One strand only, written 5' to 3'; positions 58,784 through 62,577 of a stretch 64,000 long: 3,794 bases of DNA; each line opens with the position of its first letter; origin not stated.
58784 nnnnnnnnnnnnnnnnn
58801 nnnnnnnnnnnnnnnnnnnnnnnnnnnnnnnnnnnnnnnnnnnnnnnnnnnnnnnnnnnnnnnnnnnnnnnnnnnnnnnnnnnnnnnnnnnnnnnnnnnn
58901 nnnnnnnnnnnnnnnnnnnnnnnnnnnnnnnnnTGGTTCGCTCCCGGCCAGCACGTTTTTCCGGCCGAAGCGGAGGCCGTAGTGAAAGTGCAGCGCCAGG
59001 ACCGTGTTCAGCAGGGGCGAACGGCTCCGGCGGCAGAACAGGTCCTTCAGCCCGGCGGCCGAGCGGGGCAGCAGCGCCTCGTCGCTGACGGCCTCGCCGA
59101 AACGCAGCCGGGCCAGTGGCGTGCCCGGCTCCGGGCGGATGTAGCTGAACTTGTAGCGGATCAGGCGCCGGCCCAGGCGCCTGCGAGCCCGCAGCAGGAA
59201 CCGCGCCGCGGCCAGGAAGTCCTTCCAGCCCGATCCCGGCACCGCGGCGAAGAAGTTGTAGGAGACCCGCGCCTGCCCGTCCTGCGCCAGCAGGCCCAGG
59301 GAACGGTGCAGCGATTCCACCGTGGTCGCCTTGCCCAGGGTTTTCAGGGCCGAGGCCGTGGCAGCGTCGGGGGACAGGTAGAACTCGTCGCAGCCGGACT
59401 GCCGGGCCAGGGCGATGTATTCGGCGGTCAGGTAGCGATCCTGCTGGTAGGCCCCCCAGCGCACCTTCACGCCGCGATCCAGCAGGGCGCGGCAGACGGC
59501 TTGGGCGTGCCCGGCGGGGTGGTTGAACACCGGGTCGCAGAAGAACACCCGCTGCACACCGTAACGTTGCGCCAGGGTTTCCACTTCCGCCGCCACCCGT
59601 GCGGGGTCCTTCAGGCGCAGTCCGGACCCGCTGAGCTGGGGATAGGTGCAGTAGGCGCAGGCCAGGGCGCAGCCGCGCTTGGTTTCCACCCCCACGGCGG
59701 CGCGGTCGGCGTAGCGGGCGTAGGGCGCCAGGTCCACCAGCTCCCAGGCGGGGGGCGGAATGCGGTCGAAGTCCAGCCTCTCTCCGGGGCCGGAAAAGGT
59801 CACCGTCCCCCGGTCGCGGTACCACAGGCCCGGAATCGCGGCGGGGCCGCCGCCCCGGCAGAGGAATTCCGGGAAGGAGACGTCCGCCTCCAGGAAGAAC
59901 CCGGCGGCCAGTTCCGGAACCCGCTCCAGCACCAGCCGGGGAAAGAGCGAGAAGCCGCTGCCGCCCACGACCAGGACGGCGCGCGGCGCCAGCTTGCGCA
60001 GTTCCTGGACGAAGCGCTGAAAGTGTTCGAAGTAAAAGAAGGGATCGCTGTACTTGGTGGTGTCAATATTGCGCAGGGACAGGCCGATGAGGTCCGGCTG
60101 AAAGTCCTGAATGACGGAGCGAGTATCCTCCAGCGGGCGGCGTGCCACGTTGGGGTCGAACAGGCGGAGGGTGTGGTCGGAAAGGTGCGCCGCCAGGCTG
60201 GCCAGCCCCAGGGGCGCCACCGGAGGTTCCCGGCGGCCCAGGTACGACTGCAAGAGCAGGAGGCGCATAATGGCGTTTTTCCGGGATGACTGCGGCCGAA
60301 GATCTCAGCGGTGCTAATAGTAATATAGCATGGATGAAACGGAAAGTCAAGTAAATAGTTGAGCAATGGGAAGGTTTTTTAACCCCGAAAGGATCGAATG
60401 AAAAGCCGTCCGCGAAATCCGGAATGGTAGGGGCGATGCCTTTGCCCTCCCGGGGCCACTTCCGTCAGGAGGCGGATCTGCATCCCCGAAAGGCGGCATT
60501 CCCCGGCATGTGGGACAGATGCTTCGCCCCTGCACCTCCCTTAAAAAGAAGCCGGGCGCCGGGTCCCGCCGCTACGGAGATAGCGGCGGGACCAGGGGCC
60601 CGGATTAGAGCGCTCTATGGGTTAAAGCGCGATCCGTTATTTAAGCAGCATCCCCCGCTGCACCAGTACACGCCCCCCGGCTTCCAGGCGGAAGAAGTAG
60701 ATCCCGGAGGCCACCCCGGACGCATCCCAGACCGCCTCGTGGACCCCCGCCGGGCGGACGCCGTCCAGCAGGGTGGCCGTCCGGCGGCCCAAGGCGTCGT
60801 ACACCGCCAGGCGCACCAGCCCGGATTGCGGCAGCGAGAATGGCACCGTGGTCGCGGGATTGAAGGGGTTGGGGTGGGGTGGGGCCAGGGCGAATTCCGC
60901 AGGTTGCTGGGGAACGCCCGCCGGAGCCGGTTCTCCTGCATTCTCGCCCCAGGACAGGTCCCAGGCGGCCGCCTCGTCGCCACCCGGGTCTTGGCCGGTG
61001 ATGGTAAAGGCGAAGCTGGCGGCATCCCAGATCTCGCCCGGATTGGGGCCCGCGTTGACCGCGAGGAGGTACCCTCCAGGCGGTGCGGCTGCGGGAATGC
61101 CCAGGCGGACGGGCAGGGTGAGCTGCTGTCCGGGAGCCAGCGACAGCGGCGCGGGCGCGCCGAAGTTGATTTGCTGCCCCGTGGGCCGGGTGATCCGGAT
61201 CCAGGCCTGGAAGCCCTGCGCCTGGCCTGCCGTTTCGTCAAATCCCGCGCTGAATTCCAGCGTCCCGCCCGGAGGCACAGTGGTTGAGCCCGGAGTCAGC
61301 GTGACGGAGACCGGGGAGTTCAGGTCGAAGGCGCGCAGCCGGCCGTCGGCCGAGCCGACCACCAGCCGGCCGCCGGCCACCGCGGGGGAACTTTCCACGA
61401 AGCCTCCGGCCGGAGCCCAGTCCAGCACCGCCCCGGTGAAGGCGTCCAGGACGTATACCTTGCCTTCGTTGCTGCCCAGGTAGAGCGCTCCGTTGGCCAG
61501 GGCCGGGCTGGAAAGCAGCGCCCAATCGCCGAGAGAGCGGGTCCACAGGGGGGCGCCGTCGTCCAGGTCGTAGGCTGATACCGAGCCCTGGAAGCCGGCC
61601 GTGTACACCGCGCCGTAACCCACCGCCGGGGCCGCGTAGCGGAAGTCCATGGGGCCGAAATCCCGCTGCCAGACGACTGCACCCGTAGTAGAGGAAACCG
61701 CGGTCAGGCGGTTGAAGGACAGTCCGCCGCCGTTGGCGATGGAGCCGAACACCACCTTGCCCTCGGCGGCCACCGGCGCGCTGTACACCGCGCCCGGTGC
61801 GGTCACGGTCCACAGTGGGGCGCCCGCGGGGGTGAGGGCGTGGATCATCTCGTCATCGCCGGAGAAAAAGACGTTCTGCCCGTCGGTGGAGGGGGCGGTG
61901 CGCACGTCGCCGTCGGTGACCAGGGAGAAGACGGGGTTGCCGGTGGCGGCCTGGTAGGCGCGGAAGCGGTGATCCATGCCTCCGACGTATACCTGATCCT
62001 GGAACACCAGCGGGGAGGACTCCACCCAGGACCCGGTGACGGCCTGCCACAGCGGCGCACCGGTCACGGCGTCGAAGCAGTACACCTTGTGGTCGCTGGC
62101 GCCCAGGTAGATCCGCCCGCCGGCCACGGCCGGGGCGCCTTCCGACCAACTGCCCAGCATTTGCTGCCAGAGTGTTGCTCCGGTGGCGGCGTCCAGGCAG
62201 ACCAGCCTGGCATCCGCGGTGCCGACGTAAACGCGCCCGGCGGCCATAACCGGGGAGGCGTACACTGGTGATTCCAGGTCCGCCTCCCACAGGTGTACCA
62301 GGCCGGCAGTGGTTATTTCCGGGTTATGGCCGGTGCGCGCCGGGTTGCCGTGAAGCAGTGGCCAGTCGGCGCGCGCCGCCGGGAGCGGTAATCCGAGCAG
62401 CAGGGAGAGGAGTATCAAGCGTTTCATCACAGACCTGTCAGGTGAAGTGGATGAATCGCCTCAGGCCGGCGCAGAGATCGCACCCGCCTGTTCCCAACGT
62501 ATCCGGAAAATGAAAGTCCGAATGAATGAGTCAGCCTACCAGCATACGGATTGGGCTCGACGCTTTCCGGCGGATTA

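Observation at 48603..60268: Eleven-gene, tightly overlapping minus-strand operon rich in radical SAM enzymes: candidate biosynthetic system of unknown product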

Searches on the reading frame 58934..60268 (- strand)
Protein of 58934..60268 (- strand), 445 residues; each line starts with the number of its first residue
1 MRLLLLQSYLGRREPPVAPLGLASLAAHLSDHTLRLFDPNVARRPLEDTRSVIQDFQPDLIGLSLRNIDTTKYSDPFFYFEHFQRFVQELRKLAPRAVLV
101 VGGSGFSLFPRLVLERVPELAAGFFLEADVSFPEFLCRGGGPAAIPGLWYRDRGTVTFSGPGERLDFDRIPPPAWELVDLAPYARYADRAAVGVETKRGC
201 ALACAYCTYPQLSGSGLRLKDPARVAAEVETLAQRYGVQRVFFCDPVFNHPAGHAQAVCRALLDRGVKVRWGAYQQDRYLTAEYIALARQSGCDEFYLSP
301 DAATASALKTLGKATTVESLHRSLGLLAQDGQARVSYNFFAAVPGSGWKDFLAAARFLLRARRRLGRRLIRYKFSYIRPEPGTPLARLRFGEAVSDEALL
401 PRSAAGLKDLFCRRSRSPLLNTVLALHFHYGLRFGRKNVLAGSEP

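Call 4: search_protein_families(library=pfam, proteins=[window:58934-60268:-], max_evalue=0.01)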
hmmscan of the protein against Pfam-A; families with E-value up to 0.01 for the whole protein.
window:58934-60268:- (445 aa): 2 families
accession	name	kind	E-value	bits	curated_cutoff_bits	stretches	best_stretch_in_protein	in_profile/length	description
PF02310.24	B12-binding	-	1.8e-12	47.6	32.1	1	13-135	8-120/121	B12 binding domain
PF04055.27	Radical_SAM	-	4.9e-11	43.5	29.5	1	196-358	3-166/166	Radical SAM superfamily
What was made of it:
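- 58931..60268 (-): g1: cobalamin-binding (class B) radical-SAM enzyme, 445 aa. Probable C-methylase of an unactivated carbon. Pfam B12-binding + Radical_SAM (call 4).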

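Call 5: search_protein_families(library=ncbifam, proteins=[window:58934-60268:-], max_evalue=0.01)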
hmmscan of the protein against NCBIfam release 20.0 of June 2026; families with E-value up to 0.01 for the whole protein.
window:58934-60268:- (445 aa): 20 families
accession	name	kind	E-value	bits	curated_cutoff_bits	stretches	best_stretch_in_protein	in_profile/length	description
TIGR04385.1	B12_rSAM_cofa1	equivalog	4.3e-76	256.9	450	1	16-351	17-354/438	B12 lower ligand biosynthesis radical SAM protein BzaD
TIGR04072.2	rSAM_ladder_B12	equivalog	1.5e-52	178.7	360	1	4-341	3-330/443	lipid biosynthesis B12-binding/radical SAM protein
TIGR04479.1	bcpD_PhpK_rSAM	subfamily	9.3e-21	73.8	600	1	191-351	241-399/504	PhpK family radical SAM P-methyltransferase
TIGR02026.1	BchE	equivalog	1.5e-18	66.9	481.35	1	143-330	145-335/497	magnesium-protoporphyrin IX monomethyl ester anaerobic oxidative cyclase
NF050148.1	rSAM_ApyD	equivalog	3e-17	62.3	750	1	20-386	26-390/645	RiPP biosynthesis radical SAM protein ApyD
TIGR04428.1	B12_rSAM_trp_MT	equivalog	7.9e-14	50.9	500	2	190-304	214-336/558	tryptophan 2-C-methyltransferase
NF033070.1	rSAM_AprD4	equivalog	5.3e-13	48.7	500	1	142-388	145-389/456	AprD4 family radical SAM diol-dehydratase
TIGR03975.1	rSAM_ocin_1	subfamily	4.1e-12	45.4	281.85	1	88-314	149-384/606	RiPP maturation radical SAM C-methyltransferase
NF045585.1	rSAM_slr0320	equivalog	1.1e-11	44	775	1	190-298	234-345/511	photosystem II high light acclimation radical SAM protein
TIGR04014.1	B12_SAM_MJ_0865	equivalog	4.5e-11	42.2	360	1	84-241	58-209/434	methyl-coenzyme M reductase glutamine C-methyltransferase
TIGR03471.1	HpnJ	equivalog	2.9e-10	39.6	577.6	1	137-321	137-326/472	hopanoid biosynthesis associated radical SAM protein HpnJ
TIGR04295.1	B12_rSAM_oligo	hypoth_equivalog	3.2e-09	36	400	1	9-277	16-284/422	TIGR04295 family B12-binding domain-containing radical SAM protein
NF033712.0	B12_rSAM_KedN5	subfamily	4.6e-09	35.1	700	1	79-248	74-251/624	KedN5 family methylcobalamin-dependent radical SAM C-methyltransferase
TIGR04013.1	B12_SAM_MJ_1487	hypoth_equivalog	1.1e-07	31.1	251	1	81-234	54-194/382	TIGR04013 family B12-binding domain/radical SAM domain-containing protein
TIGR04367.1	HpnR_B12_rSAM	equivalog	2.6e-07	29.6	650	1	18-316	21-309/490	hopanoid C-3 methylase HpnR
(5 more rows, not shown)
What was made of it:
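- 58931..60268 (-): Best NCBIfam hits are BzaD at 257 bits (cut-off 450) and the lipid-type B12 rSAM TIGR04072 at 179 bits (cut-off 360) (call 5).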

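Call 8: find_homologous_proteins(query=window:58934-60268:-, max_evalue=1e-10)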
Query window:58934-60268:- (445 aa): 1174 proteins with E <= 1e-10 among 8000 candidates; the best 120 are listed.
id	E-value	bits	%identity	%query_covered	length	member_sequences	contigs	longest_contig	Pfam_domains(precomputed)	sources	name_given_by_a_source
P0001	1.4e-298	1008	100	100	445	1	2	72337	PF04055.28,PF02310.25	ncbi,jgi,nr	ncbi:MAG: radical SAM protein [Candidatus Zixiibacteriota bacterium]|nr:MAG: radical SAM protein [ca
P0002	5.8e-184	630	59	99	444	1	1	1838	PF04055.28,PF02310.25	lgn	-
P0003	9.1e-179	613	58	99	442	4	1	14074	PF04055.28,PF02310.25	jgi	-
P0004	2.9e-177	608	59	99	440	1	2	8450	PF04055.28,PF02310.25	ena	-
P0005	3.3e-174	598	57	99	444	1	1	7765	PF04055.28,PF02310.25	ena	-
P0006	4.0e-174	598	60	99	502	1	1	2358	PF04055.28,PF02310.25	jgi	jgi:hypothetical protein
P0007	1.2e-172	593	58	99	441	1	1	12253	PF04055.28,PF02310.25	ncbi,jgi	jgi:radical SAM superfamily enzyme YgiQ (UPF0313 family)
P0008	8.9e-172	590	58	99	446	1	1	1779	PF04055.28,PF02310.25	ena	-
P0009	7.0e-170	584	56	100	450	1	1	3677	PF04055.28,PF02310.25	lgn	-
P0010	1.4e-169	583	56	99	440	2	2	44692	PF04055.28,PF02310.25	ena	-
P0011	2.6e-169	582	55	99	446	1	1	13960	PF04055.28,PF02310.25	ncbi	-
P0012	3.9e-169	581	58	99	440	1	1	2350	PF04055.28,PF02310.25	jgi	jgi:anaerobic magnesium-protoporphyrin IX monomethyl ester cyclase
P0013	3.0e-166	572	57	99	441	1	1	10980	PF04055.28,PF02310.25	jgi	jgi:anaerobic magnesium-protoporphyrin IX monomethyl ester cyclase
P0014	9.8e-166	570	55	99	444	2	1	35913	PF04055.28,PF02310.25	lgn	-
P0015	2.9e-164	565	56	99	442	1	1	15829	PF04055.28,PF02310.25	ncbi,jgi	jgi:radical SAM superfamily enzyme YgiQ (UPF0313 family)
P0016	1.3e-161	556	55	99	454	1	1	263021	PF04055.28,PF02310.25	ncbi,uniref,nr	ncbi:hypothetical protein CEE37_09340 [candidate division LCP-89 bacterium B3_LCP]|uniref:B12-bindin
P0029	4.5e-145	502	51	99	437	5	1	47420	PF04055.28,PF02310.25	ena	-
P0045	6.3e-90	320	42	89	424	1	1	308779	PF04055.28,PF02310.25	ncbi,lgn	-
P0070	2.7e-85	305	41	89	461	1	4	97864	PF04055.28,PF02310.25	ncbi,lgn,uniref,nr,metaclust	ncbi:Radical SAM domain protein (plasmid) [Solidesulfovibrio carbinoliphilus subsp. oakridgensis]|un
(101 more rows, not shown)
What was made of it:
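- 58931..60268 (-): About 35 orthologues at 47-60% identity (call 8).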

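Call 9: find_encoding_contigs(protein=P0016, flank=10000, max_places=2)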
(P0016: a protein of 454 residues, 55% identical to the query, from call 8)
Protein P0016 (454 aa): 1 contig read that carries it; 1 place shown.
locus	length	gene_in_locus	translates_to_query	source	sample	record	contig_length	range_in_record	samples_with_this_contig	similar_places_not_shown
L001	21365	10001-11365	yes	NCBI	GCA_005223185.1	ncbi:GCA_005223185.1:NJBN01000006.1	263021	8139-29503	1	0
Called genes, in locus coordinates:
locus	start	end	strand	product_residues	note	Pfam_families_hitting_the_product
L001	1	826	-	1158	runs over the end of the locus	PF02811:PHP, PF07733:DNA_pol3_alpha, PF17657:DNA_pol3_finger, PF14579:HHH_6, PF01336:tRNA_anti-codon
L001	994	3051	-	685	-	PF02629:CoA_binding, PF13380:CoA_binding_2, PF13607:Succ_CoA_lig, PF19045:Ligase_CoA_2, PF13549:ATP-grasp_5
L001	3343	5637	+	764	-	PF13620:CarboxypepD_reg, PF13715:CarbopepD_reg_2, PF07715:Plug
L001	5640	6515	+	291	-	PF14054:DUF4249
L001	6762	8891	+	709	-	PF13229:Beta_helix, PF05048:NosD, PF13229:Beta_helix, PF18962:Por_Secre_tail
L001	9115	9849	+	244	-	PF00989:PAS (faint), PF13188:PAS_8, PF13426:PAS_9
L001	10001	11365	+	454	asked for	PF02310:B12-binding, PF04055:Radical_SAM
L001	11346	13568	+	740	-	PF04879:Molybdop_Fe4S4, PF00384:Molybdopterin, PF01568:Molydop_binding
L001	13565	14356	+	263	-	PF01261:AP_endonuc_2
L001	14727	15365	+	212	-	-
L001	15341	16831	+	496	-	PF04055:Radical_SAM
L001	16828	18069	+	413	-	PF04055:Radical_SAM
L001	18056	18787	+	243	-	PF00891:Methyltransf_2 (weak), PF13489:Methyltransf_23, PF01209:Ubie_methyltran (faint), PF08241:Methyltransf_11, PF08242:Methyltransf_12, PF13649:Methyltransf_25, PF13847:Methyltransf_31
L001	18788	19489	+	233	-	PF01128:IspD, PF12804:NTP_transf_3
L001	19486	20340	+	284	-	PF01209:Ubie_methyltran (weak), PF13847:Methyltransf_31, PF08241:Methyltransf_11, PF08242:Methyltransf_12, PF13649:Methyltransf_25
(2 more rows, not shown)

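Call 10: find_encoding_contigs(protein=P0029, flank=10000, max_places=2)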
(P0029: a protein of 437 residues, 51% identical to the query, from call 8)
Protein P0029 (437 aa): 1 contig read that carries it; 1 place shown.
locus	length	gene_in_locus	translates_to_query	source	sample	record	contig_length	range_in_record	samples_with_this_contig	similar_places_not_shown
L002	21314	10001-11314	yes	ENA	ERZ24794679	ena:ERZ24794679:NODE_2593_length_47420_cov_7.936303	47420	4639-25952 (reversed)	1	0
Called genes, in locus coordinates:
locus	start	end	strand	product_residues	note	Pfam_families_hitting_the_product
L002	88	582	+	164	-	PF03975:CheD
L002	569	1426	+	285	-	PF03705:CheR_N, PF01739:CheR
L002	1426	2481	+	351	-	PF00072:Response_reg, PF01339:CheB_methylest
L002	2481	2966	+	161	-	PF03975:CheD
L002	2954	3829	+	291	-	PF08668:HDOD, PF01966:HD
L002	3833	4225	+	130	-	PF00072:Response_reg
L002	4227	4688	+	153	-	-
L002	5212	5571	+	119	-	PF00072:Response_reg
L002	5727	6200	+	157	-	PF13690:CheX, PF04509:CheC (weak)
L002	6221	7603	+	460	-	PF20250:FapA_N, PF03961:FapA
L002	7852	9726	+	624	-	PF00989:PAS (faint), PF13188:PAS_8 (faint), PF13426:PAS_9 (faint), PF00512:HisKA (weak), PF02518:HATPase_c, PF00072:Response_reg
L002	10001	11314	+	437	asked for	PF02310:B12-binding, PF04055:Radical_SAM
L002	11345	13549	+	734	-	PF04879:Molybdop_Fe4S4, PF00384:Molybdopterin, PF01568:Molydop_binding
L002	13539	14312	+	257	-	PF01261:AP_endonuc_2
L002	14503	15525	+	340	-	PF04055:Radical_SAM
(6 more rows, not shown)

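Call 12: find_encoding_contigs(protein=P0070, flank=10000, max_places=1)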
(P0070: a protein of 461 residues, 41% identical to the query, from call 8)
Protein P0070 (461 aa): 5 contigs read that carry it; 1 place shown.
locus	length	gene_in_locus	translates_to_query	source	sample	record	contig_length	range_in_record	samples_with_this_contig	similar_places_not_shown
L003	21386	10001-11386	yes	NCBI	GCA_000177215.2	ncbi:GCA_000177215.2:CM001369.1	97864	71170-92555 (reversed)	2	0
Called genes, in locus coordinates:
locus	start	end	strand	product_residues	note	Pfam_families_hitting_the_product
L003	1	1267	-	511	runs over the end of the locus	PF10119:MethyTransf_Reg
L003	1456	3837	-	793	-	PF00353:HemolysinCabind (weak)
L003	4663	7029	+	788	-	PF00515:TPR_1 (faint), PF07719:TPR_2 (faint), PF13432:TPR_16 (weak), PF13432:TPR_16, PF14559:TPR_19 (weak), PF13432:TPR_16, PF14559:TPR_19 (weak), PF13844:Glyco_transf_41, +12 more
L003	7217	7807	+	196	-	PF00239:Resolvase, PF13551:HTH_29 (faint), PF02796:HTH_7 (weak), PF13384:HTH_23 (faint)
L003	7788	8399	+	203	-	-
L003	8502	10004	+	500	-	PF02310:B12-binding, PF04055:Radical_SAM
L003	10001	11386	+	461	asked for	PF02310:B12-binding, PF04055:Radical_SAM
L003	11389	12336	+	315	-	PF03279:Lip_A_acyltrans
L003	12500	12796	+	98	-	PF09907:HigB_toxin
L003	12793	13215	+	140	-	PF01381:HTH_3 (weak)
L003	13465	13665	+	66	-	PF12728:HTH_17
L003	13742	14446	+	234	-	PF02661:Fic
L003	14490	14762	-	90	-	PF17273:DUF5338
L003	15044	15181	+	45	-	-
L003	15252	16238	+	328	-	PF01370:Epimerase, PF16363:GDP_Man_Dehyd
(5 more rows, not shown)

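Call 13: find_encoding_contigs(protein=P0045, flank=10000, max_places=1)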
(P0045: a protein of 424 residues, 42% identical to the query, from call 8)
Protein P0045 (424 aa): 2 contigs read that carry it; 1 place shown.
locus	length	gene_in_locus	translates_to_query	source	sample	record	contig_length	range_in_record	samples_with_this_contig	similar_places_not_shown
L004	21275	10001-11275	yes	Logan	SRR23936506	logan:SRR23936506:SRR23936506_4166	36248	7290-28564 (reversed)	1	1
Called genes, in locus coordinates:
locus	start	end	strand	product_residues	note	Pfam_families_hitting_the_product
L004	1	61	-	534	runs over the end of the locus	PF02310:B12-binding, PF04055:Radical_SAM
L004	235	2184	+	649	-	PF02449:Glyco_hydro_42 (faint)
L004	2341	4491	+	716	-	-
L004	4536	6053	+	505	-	PF04932:Wzy_C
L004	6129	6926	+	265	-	PF02563:Poly_export, PF10531:SLBB, PF22461:SLBB_2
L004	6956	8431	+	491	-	PF01943:Polysacc_synt, PF13440:Polysacc_synt_3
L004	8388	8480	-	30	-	-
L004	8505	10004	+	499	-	PF02310:B12-binding, PF04055:Radical_SAM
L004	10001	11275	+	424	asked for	PF02310:B12-binding, PF04055:Radical_SAM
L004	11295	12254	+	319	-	PF03279:Lip_A_acyltrans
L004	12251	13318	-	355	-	PF04055:Radical_SAM, PF13186:SPASM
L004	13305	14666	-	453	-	PF01266:DAO (weak), PF01593:Amino_oxidase, PF13450:NAD_binding_8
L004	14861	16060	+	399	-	PF01075:Glyco_transf_9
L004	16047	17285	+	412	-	PF04015:DUF362, PF13534:Fer4_17 (faint), PF13187:Fer4_9 (faint), PF12838:Fer4_7 (faint), PF13183:Fer4_8 (faint), PF00037:Fer4 (weak), PF12797:Fer4_2 (faint), PF13237:Fer4_10 (weak), +1 more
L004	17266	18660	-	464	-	PF02310:B12-binding, PF04055:Radical_SAM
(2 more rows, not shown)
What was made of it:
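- Closest known: BzaD. Same: Paralogues at about 40% identity sit in pairs beside lipid-A-type acyltransferases (calls 5, 12, 13).
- paralogues of g1 at about 40% identity that sit beside Lip_A_acyltrans genes (calls 12, 13).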

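Call 15: search_solved_structures(query=window:58934-60268:-, max_evalue=0.001)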
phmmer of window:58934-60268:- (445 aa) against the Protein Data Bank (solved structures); distinct sequences matched with E-value up to 0.001: 4.
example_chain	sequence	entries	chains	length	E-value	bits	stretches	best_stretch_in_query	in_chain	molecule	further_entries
6wte_A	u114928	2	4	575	2.7e-12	49.4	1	10-265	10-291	B12-binding domain-containing protein | Tryptophan-C2-methyltransferase containing B12-binding domain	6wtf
6fd2_B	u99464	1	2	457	2e-10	43.3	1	165-389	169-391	Putative apramycin biosynthetic oxidoreductase 4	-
7kdx_A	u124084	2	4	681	5.7e-07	31.9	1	83-263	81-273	Methyltransferase TokK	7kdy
9n1b_A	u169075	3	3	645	2e-05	26.8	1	85-248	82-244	Radical SAM protein | Radical SAM enzyme CysS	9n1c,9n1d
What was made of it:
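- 58931..60268 (-): PDB relatives are TsrM, AprD4 and TokK (call 15).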

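Call 32: find_encoding_contigs(protein=P0001, flank=10000, max_places=2)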
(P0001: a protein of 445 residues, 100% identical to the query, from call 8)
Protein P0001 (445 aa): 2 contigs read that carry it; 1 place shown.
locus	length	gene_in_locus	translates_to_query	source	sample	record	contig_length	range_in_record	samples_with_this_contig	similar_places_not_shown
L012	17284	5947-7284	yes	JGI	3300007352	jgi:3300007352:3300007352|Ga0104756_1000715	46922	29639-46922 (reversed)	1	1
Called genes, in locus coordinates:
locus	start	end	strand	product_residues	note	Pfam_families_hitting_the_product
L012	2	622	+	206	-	PF18962:Por_Secre_tail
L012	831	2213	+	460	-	PF00654:Voltage_CLC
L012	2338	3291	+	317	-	PF12697:Abhydrolase_6 (weak)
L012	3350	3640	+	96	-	PF00076:RRM_1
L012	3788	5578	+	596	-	PF14435:SUKH-4 (faint), PF13570:Beta-prop_ACSF4 (weak), PF01011:PQQ (faint), PF13360:PQQ_2, PF13570:Beta-prop_ACSF4, PF13360:PQQ_2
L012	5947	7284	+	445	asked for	PF02310:B12-binding, PF04055:Radical_SAM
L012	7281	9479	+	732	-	PF04879:Molybdop_Fe4S4, PF00384:Molybdopterin, PF01568:Molydop_binding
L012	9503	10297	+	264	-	PF01261:AP_endonuc_2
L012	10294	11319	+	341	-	PF04055:Radical_SAM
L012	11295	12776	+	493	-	PF04055:Radical_SAM, PF13353:Fer4_12 (weak)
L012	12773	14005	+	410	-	PF04055:Radical_SAM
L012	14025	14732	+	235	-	PF13489:Methyltransf_23, PF08241:Methyltransf_11, PF08242:Methyltransf_12, PF13649:Methyltransf_25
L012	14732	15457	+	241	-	PF01128:IspD (weak), PF12804:NTP_transf_3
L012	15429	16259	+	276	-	PF01209:Ubie_methyltran (weak), PF13847:Methyltransf_31, PF08241:Methyltransf_11, PF08242:Methyltransf_12, PF13649:Methyltransf_25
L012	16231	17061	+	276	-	PF01066:CDP-OH_P_transf (weak)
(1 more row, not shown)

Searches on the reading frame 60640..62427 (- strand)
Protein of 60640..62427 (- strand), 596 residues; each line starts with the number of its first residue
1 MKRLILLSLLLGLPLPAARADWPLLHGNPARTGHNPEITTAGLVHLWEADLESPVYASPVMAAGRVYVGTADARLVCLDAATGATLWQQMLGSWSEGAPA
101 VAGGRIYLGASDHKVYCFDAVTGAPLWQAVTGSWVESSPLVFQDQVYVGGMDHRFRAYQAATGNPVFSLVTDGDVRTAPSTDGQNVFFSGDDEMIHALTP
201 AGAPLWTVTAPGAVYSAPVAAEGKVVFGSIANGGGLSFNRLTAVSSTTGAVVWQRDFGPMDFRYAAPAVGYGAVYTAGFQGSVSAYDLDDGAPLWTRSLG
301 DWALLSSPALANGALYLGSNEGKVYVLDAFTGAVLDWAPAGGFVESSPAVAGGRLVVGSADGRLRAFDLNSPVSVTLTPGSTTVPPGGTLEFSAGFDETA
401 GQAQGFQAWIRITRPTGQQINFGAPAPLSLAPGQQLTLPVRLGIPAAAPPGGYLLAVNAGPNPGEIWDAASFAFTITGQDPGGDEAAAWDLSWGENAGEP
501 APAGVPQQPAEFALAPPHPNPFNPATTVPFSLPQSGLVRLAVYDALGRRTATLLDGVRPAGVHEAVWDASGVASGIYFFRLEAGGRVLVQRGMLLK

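Call 6: search_protein_families(library=ncbifam, proteins=[window:60640-62427:-], max_evalue=0.001)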
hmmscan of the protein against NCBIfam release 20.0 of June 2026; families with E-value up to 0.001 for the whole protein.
window:60640-62427:- (596 aa): 9 families
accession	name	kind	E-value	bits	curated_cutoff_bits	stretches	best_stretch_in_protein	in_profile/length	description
TIGR03300.1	assembly_YfgL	equivalog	1.8e-46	158.5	285.2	3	245-370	36-163/377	outer membrane protein assembly factor BamB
NF008351.0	PRK11138.1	equivalog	3.3e-29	101.6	423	2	266-370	64-178/394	outer membrane protein assembly factor BamB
NF053615.1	SerThrKinAfsKStmc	equivalog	1.8e-24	86.4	1300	2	56-199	657-800/809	protein serine/threonine kinase AfsK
TIGR03075.1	PQQ_enz_alc_DH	subfamily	4.8e-14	51.9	480.05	1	47-98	458-510/530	PQQ-dependent dehydrogenase, methanol/ethanol family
TIGR04528.1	acido_non_PQQ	subfamily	8.5e-13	47.9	650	1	63-143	391-473/493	acido-empty-quinoprotein group A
NF041516.1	PA2928_fam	subfamily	2.1e-08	34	70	0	281-335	69-124/376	PA2928 family protein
TIGR04183.1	Por_Secre_tail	domain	7.6e-06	25.8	23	1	519-591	3-68/72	T9SS type A sorting domain-containing protein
NF052323.1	T9SSA_dep_M6i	equivalog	0.00024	19.2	600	1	518-583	961-1026/1043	T9SS-dependent M6-like inactivated metalloprotease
TIGR03074.1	PQQ_membr_DH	subfamily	0.00043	18.2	832.65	0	57-93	207-243/783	membrane-bound PQQ-dependent dehydrogenase, glucose/quinate/shikimate family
